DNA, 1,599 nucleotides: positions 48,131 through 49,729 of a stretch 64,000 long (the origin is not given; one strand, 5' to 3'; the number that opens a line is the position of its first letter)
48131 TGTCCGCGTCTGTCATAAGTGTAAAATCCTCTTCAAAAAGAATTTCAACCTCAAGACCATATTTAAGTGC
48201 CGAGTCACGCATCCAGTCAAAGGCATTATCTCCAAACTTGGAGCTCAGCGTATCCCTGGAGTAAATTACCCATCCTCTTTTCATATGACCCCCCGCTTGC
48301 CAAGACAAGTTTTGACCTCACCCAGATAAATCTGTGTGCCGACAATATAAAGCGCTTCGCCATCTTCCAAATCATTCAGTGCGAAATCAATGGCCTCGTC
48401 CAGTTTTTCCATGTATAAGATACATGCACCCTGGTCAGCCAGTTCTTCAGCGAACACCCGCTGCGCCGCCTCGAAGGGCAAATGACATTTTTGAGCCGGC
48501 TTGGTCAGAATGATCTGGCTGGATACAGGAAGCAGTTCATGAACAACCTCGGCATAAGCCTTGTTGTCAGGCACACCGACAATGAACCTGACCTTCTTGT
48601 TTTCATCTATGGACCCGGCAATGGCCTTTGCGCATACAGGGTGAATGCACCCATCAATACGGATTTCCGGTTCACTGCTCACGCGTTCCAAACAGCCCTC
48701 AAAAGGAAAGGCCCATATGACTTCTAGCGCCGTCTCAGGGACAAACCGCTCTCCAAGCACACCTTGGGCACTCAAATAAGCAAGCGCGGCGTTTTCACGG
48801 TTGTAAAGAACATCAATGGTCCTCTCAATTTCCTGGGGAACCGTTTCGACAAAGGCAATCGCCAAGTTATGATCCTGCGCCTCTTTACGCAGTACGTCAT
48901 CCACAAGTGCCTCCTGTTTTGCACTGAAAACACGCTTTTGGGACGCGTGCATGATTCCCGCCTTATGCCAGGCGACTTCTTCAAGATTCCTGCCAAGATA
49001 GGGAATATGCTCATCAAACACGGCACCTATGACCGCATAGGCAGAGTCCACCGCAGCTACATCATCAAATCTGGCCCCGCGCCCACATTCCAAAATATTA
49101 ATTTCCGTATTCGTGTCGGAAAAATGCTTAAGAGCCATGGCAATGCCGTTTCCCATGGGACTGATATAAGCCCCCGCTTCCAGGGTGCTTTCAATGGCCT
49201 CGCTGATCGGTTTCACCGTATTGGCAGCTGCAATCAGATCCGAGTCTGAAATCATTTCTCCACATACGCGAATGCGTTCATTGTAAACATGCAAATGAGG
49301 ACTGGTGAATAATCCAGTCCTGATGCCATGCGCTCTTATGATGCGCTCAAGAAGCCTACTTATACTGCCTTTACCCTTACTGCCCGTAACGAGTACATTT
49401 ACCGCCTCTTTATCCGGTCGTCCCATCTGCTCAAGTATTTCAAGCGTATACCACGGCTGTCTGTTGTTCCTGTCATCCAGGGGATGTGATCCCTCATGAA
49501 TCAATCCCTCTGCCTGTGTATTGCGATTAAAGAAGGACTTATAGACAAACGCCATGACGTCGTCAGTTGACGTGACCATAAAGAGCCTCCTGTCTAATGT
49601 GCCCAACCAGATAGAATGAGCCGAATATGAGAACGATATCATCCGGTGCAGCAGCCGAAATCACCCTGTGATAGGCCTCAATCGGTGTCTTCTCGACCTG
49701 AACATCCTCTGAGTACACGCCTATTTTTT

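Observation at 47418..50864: folC followed by a divergent folC paralog and a RimK ligase: candidate glutamylation pathway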

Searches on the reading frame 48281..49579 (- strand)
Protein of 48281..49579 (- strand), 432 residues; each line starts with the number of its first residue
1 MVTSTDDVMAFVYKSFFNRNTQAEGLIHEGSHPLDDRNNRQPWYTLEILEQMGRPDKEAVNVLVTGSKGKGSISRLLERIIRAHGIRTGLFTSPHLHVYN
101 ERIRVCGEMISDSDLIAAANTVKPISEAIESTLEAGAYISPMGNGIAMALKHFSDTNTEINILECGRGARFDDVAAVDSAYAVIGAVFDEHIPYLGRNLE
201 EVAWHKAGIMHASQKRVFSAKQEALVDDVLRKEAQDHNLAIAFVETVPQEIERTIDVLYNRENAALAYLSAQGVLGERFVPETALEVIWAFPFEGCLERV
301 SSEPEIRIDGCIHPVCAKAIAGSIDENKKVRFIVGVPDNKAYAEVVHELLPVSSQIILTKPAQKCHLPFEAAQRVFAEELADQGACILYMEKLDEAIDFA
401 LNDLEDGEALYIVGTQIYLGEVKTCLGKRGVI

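Call 6: search_protein_families(library=pfam, proteins=[window:48281-49579:-], max_evalue=0.01)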
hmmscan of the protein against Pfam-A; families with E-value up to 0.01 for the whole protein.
window:48281-49579:- (432 aa): 2 families
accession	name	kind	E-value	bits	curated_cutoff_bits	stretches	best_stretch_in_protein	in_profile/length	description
PF08245.18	Mur_ligase_M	-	2.4e-05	24.8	24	1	64-219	1-120/200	Mur ligase middle domain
PF02875.26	Mur_ligase_C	-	0.00012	23.4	28.4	1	299-414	5-125/127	Mur ligase, glutamate ligase domain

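Call 7: search_protein_families(library=ncbifam, proteins=[window:48281-49579:-], max_evalue=0.01)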
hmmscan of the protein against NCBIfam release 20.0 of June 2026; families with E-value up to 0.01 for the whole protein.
window:48281-49579:- (432 aa): 8 families
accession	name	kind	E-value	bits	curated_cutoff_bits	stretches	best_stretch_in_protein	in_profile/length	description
TIGR01499.1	folC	subfamily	6.1e-48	164.2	162.65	1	46-423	5-397/400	bifunctional protein FolC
NF047860.1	Tet-DihydfolSynFolCMyb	equivalog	5e-38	131.2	700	2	48-243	52-244/468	bifunctional tetrahydrofolate synthase/dihydrofolate synthase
NF008101.0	PRK10846.1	equivalog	2.4e-24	85.9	360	1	62-220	52-202/422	bifunctional tetrahydrofolate synthase/dihydrofolate synthase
TIGR04012.1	poly_gGlu_PgsB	equivalog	8.5e-05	21.5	222.7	0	177-269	125-216/380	poly-gamma-glutamate synthase PgsB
NF001126.0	PRK00139.1-4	equivalog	0.0018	16.9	373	1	53-104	98-149/486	UDP-N-acetylmuramoyl-L-alanyl-D-glutamate--2,6-diaminopimelate ligase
NF053648.1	pMurE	equivalog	0.0023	16.7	600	0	56-88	95-127/464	pseudomurein biosynthesis peptide ligase pMurE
TIGR01085.1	murE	subfamily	0.0025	16.8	257.3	0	54-103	80-129/472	UDP-N-acetylmuramyl-tripeptide synthetase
NF010623.0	PRK14016.1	subfamily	0.0077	14.4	877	0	62-104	483-525/871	cyanophycin synthetase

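Call 18: find_homologous_proteins(query=window:48281-49579:-, max_evalue=1e-10)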
Query window:48281-49579:- (432 aa): 2362 proteins with E <= 1e-10 among 8000 candidates; the best 120 are listed.
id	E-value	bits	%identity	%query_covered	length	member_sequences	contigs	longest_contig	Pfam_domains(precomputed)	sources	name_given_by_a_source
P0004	4.9e-287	969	100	100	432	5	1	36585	PF08245.19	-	-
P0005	3.4e-166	571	60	100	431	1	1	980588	PF08245.19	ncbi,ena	-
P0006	6.2e-156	537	60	92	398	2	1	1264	PF08245.19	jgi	jgi:dihydrofolate synthase/folylpolyglutamate synthase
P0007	2.3e-149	516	56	100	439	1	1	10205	PF02875.27,PF08245.19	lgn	-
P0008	2.3e-148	512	55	100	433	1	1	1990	PF02875.27,PF08245.19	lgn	-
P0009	4.0e-148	512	55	100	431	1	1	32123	PF08245.19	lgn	-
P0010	1.0e-147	510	55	100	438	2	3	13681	PF02875.27,PF08245.19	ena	-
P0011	8.1e-146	504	54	100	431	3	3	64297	-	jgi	-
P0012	4.7e-144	498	53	100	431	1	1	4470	PF08245.19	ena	-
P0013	3.5e-143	495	54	100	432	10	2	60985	PF08245.19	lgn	-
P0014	3.6e-142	492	52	100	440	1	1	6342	PF08245.19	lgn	-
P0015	5.3e-140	485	54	100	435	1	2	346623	PF08245.19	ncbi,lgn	-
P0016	1.1e-131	457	55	89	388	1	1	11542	PF08245.19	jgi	-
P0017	2.1e-130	453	51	93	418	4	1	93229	-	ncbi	-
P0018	1.2e-105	372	46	98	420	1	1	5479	PF08245.19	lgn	-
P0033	1.8e-63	233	33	98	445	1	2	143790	PF02875.27,PF08245.19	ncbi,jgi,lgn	-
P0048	1.4e-58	217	34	94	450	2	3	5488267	PF02875.27,PF08245.19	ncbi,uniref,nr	ncbi:bifunctional folylpolyglutamate synthase/dihydrofolate synthase [Halalkalibacter alkalisedimini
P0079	1.8e-52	197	34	99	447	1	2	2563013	PF02875.27,PF08245.19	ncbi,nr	ncbi:hypothetical protein JR334_02400 [Clostridia bacterium]|nr:hypothetical protein JR334_02400 [Cl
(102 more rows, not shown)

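Call 19: find_encoding_contigs(protein=P0048, flank=6000, max_places=2)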
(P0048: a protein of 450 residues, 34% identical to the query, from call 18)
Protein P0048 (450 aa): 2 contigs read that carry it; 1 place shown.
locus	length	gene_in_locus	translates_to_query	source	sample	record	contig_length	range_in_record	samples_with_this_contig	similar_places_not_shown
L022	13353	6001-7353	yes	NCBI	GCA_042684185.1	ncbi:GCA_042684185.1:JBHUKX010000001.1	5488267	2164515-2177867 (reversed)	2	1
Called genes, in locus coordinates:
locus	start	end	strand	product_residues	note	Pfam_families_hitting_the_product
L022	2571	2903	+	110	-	PF19754:DUF6241 (faint)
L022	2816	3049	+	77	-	PF19754:DUF6241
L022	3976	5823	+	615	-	PF27449:LtaS_N, PF00884:Sulfatase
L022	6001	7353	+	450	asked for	PF08245:Mur_ligase_M, PF02875:Mur_ligase_C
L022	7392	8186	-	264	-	PF08443:RimK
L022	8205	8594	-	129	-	PF00293:NUDIX, PF14815:NUDIX_4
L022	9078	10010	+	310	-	PF05138:PaaA_PaaC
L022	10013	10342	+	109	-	PF01883:FeS_assembly_P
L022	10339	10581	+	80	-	-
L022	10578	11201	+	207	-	PF05138:PaaA_PaaC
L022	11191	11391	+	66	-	PF23451:Zn_ribbon_PaaD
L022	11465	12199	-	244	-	PF13580:SIS_2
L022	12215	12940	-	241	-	PF00392:GntR, PF07702:UTRA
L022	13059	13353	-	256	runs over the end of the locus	PF01182:Glucosamine_iso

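Call 20: find_encoding_contigs(protein=P0033, flank=6000, max_places=2)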
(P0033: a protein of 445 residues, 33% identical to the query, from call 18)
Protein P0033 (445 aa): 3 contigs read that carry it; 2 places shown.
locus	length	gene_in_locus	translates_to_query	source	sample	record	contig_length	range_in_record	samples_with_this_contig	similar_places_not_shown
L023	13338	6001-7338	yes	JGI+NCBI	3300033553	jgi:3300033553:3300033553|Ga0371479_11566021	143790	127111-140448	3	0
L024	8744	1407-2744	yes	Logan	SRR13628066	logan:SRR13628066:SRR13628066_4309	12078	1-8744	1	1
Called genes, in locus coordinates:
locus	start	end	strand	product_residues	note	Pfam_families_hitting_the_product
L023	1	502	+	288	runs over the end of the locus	PF00701:DHDPS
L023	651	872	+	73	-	-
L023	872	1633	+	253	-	PF02463:SMC_N, PF00005:ABC_tran, PF13304:AAA_21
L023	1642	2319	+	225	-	PF00072:Response_reg, PF00486:Trans_reg_C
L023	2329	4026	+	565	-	PF00989:PAS (weak), PF00512:HisKA, PF02518:HATPase_c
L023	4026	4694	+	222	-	PF01895:PhoU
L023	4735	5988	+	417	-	PF00342:PGI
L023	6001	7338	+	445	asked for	PF02875:Mur_ligase_C (faint), PF08245:Mur_ligase_M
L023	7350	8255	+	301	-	PF02445:NadA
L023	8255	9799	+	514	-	PF07992:Pyr_redox_2 (faint), PF00890:FAD_binding_2, PF01266:DAO (weak), PF02910:Succ_DH_flav_C (weak)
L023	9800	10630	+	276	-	PF02749:QRPTase_N, PF01729:QRPTase_C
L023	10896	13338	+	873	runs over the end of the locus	PF00133:tRNA-synt_1, PF01406:tRNA-synt_1e (faint), PF09334:tRNA-synt_1g, PF13603:tRNA-synt_1_2, PF09334:tRNA-synt_1g, PF08264:Anticodon_1, PF10458:Val_tRNA-synt_C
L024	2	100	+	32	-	?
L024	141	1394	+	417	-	PF00342:PGI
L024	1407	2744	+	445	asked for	PF02875:Mur_ligase_C (faint), PF08245:Mur_ligase_M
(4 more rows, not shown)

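Call 21: find_encoding_contigs(protein=P0079, flank=6000, max_places=2)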
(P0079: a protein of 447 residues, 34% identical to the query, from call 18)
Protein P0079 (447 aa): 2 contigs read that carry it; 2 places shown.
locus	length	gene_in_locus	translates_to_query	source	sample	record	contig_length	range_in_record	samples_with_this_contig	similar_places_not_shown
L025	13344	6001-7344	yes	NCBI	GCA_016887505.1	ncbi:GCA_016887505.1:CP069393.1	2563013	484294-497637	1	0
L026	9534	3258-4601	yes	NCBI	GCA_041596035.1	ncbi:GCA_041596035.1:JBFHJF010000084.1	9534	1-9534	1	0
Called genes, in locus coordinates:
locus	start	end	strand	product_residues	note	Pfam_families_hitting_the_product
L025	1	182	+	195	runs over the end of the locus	PF00574:CLP_protease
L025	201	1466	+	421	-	PF06689:zf-C4_ClpX, PF00493:MCM (weak), PF05496:RuvB_N (faint), PF01078:Mg_chelatase (faint), PF00004:AAA, PF07724:AAA_2, PF07728:AAA_5 (weak), PF10431:ClpB_D2-small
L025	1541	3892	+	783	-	PF02190:LON_substr_bdg, PF13191:AAA_16 (faint), PF08298:AAA_PrkA (weak), PF00004:AAA, PF07724:AAA_2 (weak), PF07728:AAA_5, PF22667:Lon_lid, PF05362:Lon_C, +1 more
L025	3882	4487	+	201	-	PF00009:GTP_EFTU (faint), PF00350:Dynamin_N (faint), PF01926:MMR_HSR1, PF02421:FeoB_N, PF03193:RsgA_GTPase (faint)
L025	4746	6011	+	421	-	PF00342:PGI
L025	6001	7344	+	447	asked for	PF08245:Mur_ligase_M, PF02875:Mur_ligase_C (weak)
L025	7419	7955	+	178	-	PF01966:HD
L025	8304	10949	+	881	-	PF00133:tRNA-synt_1, PF01406:tRNA-synt_1e (faint), PF09334:tRNA-synt_1g, PF13603:tRNA-synt_1_2, PF09334:tRNA-synt_1g, PF08264:Anticodon_1, PF10458:Val_tRNA-synt_C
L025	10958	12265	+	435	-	PF08245:Mur_ligase_M, PF02875:Mur_ligase_C, PF27239:FOL3_C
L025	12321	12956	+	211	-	PF06971:Put_DNA-bind_N, PF02629:CoA_binding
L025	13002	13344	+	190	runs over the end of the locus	PF02545:Maf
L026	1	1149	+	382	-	?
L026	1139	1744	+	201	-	PF00009:GTP_EFTU (faint), PF00350:Dynamin_N (faint), PF01926:MMR_HSR1, PF02421:FeoB_N, PF03193:RsgA_GTPase (faint)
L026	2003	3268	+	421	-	PF00342:PGI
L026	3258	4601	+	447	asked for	PF08245:Mur_ligase_M, PF02875:Mur_ligase_C (weak)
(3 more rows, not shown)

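Call 25: find_related_loci(query=A1, collection=genome_contigs, flank=8000)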
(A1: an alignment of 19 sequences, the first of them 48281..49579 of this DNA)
Query A1 (432 aa) in genome_contigs; peptide patterns used: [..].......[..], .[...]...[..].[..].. (x = any residue, [..] = any of these).
597 stretches matched a pattern (row limit reached: there are more); 396 encode a relative of the query (tblastn E <= 1e-3); the best 80 are kept; 80 distinct loci.
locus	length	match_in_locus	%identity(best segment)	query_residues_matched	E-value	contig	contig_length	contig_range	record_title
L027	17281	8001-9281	38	11-423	5e-76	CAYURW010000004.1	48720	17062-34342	MAG TPA_asm: uncultured Clostridiaceae bacterium isolate SRP192927_co1_996 genome assembly, contig: NODE_994_length_4872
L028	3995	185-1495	35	1-423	7e-74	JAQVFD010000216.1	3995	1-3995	MAG: Clostridiaceae bacterium isolate STE_150 NODE_73627_length_3995_cov_3.025853_Sandtown_E, whole genome shotgun seque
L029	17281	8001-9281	35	11-423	4e-73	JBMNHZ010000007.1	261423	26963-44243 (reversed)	MAG: Lutisporaceae bacterium isolate SBF912LR0HQ0046 contig_32512, whole genome shotgun sequence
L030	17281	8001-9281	35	11-423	4e-72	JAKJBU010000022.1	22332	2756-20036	MAG: Bacillota bacterium isolate UR.bin184 NODE_22_length_22332_cov_19.060031, whole genome shotgun sequence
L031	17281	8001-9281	35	11-423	5e-72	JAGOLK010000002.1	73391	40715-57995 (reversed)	MAG: Clostridia bacterium isolate Go_SlDig_bin_83 Go_SlDig_818_length_73391_cov_48.809920, whole genome shotgun sequence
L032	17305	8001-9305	33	1-423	1e-69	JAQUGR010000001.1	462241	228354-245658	MAG: Bacillota bacterium isolate STCSWMC_229 NODE_6_length_462241_cov_10.013272_ST_CSWMC, whole genome shotgun sequence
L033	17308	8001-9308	32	1-424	2e-69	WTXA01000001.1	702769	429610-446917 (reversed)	MAG: Fusobacteria bacterium isolate X3_MetaBAT.4 scaffold_0, whole genome shotgun sequence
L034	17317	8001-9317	33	1-423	6e-65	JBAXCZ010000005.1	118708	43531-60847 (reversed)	MAG: Clostridia bacterium isolate ELA206 MAG206_5, whole genome shotgun sequence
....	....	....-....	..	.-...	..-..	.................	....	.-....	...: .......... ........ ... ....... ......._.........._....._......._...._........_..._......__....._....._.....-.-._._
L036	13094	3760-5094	33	12-427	5e-62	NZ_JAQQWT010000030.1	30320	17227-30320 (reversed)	Halalkalibacter alkalisediminis strain DSM 21670 scaffold30, whole genome shotgun sequence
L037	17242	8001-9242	33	36-427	1e-61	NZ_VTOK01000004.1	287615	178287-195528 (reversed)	Alteribacillus sp. YIM 98480 Scaffold4, whole genome shotgun sequence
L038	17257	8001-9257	32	36-427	5e-61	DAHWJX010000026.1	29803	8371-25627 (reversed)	MAG TPA_asm: Bacillales bacterium isolate clean1325 k141_658990, whole genome shotgun sequence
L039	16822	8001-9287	31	22-423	3e-59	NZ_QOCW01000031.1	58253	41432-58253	Bacillus taeanensis strain BH030017 NODE_31_length_58253_cov_147.866, whole genome shotgun sequence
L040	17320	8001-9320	31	3-428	2e-58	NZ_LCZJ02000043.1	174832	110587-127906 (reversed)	Paenibacillus etheri strain SH7 Contig_4, whole genome shotgun sequence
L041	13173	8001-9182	34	1-378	6e-56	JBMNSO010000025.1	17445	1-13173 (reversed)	MAG: Mahellales bacterium isolate SBF912SR1HQ0053 scaffold_8213_c2, whole genome shotgun sequence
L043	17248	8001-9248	32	36-430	8e-56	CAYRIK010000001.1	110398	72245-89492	MAG TPA_asm: uncultured Lachnospiraceae bacterium isolate SRP350583_co2_414 genome assembly, contig: NODE_139_length_110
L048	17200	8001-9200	33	36-423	1e-54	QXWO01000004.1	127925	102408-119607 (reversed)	Lachnospiraceae bacterium strain 1XD21-87 Scaffold2_2, whole genome shotgun sequence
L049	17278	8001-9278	33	7-423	5e-55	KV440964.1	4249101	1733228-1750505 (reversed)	Bacillus horikoshii strain FJAT-14233 genomic scaffold Scaffold1, whole genome shotgun sequence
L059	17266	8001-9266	31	29-428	1e-51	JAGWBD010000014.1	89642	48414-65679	MAG: Anaerolineae bacterium isolate 277c_24 scaffold_809, whole genome shotgun sequence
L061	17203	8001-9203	31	1-381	3e-51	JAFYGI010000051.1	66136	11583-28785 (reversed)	MAG: Bacillota bacterium isolate RGIG7065 Sheep_Rumen.Co__c3308410, whole genome shotgun sequence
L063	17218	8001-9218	33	35-423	2e-51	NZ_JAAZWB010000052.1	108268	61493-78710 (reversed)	Bacillus sp. RO1 52, whole genome shotgun sequence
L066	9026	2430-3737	30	1-429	4e-51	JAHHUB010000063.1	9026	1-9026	MAG: Oscillospiraceae bacterium isolate MAG097 MAG097_63, whole genome shotgun sequence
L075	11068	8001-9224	29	1-400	8e-50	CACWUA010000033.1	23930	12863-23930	MAG: uncultured proteobacterium isolate RUG10918 genome assembly, contig: RUG10918_asm_33, whole genome shotgun sequence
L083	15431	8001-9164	32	32-397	7e-49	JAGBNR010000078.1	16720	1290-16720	MAG: Lachnospiraceae bacterium isolate RGIG9281 Water_deer_Rumen.Co__c393951, whole genome shotgun sequence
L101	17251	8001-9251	30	11-423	5e-47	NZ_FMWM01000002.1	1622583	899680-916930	Peptoniphilus raoultii strain KHD4, whole genome shotgun sequence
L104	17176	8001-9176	32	36-405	2e-46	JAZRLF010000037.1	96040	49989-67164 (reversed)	MAG: Lachnospiraceae bacterium isolate T1900045442_YK20190133.MAGScoT_cleanbin_000010 SGB_7121_k141_73286, whole genome 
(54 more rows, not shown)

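Call 30: search_protein_families(library=pfam, proteins=[L101:5109-7127:+, L048:4969-7068:+, L063:5490-6146:+, L040:9339-10136:-, L049:2803-4539:-, L029:3879-4496:+, L043:9613-9969:+, L061:9289-10269:+, L104:7011-9317:+, L029:11395-12630:-], max_evalue=0.001)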
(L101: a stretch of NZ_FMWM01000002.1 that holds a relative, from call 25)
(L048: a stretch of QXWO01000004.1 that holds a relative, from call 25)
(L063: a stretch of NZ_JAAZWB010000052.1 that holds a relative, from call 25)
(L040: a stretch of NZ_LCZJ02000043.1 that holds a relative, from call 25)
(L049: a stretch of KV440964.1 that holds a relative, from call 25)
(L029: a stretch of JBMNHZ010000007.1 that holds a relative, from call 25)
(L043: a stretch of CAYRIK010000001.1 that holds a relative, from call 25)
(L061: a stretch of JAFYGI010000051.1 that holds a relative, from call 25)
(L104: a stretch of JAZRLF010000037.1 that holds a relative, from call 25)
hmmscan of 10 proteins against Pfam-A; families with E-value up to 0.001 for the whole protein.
L101:5109-7127:+ (672 aa): 0 families

L048:4969-7068:+ (699 aa): 1 family
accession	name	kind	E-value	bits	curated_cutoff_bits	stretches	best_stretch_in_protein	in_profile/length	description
PF02359.24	CDC48_N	-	6.8e-05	23.4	35.1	1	568-640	9-81/85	Cell division protein 48 (CDC48), N-terminal domain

L063:5490-6146:+ (218 aa): 0 families

L040:9339-10136:- (265 aa): 3 families
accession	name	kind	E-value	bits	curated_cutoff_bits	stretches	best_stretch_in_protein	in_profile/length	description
PF08443.16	RimK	-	4.8e-10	39.8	21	1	101-241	37-174/188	RimK-like ATP-grasp domain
PF14397.11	ATPgrasp_ST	-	0.00045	20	31.4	0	198-236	218-258/278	Sugar-transfer associated ATP-grasp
PF02655.19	ATP-grasp_3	-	0.00046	20.7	23.2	0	91-232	18-155/160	ATP-grasp domain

L049:2803-4539:- (578 aa): 5 families
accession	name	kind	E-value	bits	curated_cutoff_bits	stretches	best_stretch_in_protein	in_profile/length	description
PF00990.26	GGDEF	-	2.1e-42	145.1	23.8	1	407-570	5-161/161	Diguanylate cyclase, GGDEF domain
PF13185.12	GAF_2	-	4.4e-07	30.6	28.6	1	256-391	4-136/136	GAF domain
PF01590.32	GAF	-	2.2e-05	25.4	22.4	1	258-389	4-132/133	GAF domain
PF11152.14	CCB2_CCB4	-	7.7e-05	22.5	26.3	1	299-383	119-192/195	Cofactor assembly of complex C subunit B, CCB2/CCB4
PF13492.12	GAF_3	-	0.00011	23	27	1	260-391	6-128/129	GAF domain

L029:3879-4496:+ (205 aa): 1 family
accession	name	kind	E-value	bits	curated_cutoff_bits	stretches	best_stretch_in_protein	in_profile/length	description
PF02659.21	Mntp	-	6.4e-52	175.8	24.4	1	32-197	3-152/152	Putative manganese efflux pump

L043:9613-9969:+ (118 aa): 1 family
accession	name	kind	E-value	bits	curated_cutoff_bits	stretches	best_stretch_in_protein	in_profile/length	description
PF03862.18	SpoVAC_SpoVAEB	-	1.2e-32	113.1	25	1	2-111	1-117/117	SpoVAC/SpoVAEB sporulation membrane protein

L061:9289-10269:+ (326 aa): 1 family
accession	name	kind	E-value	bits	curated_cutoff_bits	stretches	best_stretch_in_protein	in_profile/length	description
PF03631.20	Virul_fac_BrkB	-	9.2e-52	176.7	33.7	1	16-266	2-257/259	Virulence factor BrkB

L104:7011-9317:+ (768 aa): 4 families
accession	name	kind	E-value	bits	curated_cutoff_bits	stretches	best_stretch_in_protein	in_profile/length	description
PF08443.16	RimK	-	5.2e-28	98.4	21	1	128-304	11-188/188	RimK-like ATP-grasp domain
PF08245.18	Mur_ligase_M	-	1e-13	52.2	24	1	355-590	1-199/200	Mur ligase middle domain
PF02875.26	Mur_ligase_C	-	8.6e-05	23.8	28.4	1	614-717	1-111/127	Mur ligase, glutamate ligase domain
PF18030.7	Rimk_N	-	0.00033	21.3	26.4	0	30-92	10-65/94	RimK PreATP-grasp domain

L029:11395-12630:- (411 aa): 1 family
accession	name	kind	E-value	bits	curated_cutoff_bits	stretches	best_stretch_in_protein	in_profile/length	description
PF00924.24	MS_channel_2nd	-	9.5e-16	58.1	20.2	1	197-265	1-67/68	Mechanosensitive ion channel, beta-domain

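Call 33: search_protein_families(library=pfam, proteins=[L066:861-1547:+, L063:5490-6146:+, L075:6407-7156:+, L029:9322-11376:+, L063:3602-5470:+], max_evalue=10)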
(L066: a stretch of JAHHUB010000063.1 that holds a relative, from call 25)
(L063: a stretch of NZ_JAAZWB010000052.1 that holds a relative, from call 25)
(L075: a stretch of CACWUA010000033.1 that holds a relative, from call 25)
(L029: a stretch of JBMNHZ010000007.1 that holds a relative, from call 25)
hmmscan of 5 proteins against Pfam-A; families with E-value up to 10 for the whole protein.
L066:861-1547:+ (228 aa): 1 family
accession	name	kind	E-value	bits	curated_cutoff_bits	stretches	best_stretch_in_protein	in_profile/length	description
PF05013.17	FGase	-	0.093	13.3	28.9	1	98-199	117-215/219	N-formylglutamate amidohydrolase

L063:5490-6146:+ (218 aa): 0 families

L075:6407-7156:+ (249 aa): 1 family
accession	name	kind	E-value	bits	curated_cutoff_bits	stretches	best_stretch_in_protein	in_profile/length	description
PF06309.17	Torsin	-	0.034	14.7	27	1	146-209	21-85/127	Torsin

L029:9322-11376:+ (684 aa): 2 families
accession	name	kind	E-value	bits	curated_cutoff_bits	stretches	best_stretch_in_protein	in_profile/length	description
PF01568.27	Molydop_binding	-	0.00074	20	26.8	2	234-280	9-54/110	Molydopterin dinucleotide binding domain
PF02359.24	CDC48_N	-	0.0076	16.9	35.1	1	512-551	2-41/85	Cell division protein 48 (CDC48), N-terminal domain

L063:3602-5470:+ (622 aa): 1 family
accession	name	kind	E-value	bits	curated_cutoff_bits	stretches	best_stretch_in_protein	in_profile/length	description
PF02359.24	CDC48_N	-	1.1e-05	25.9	35.1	1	463-533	2-71/85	Cell division protein 48 (CDC48), N-terminal domain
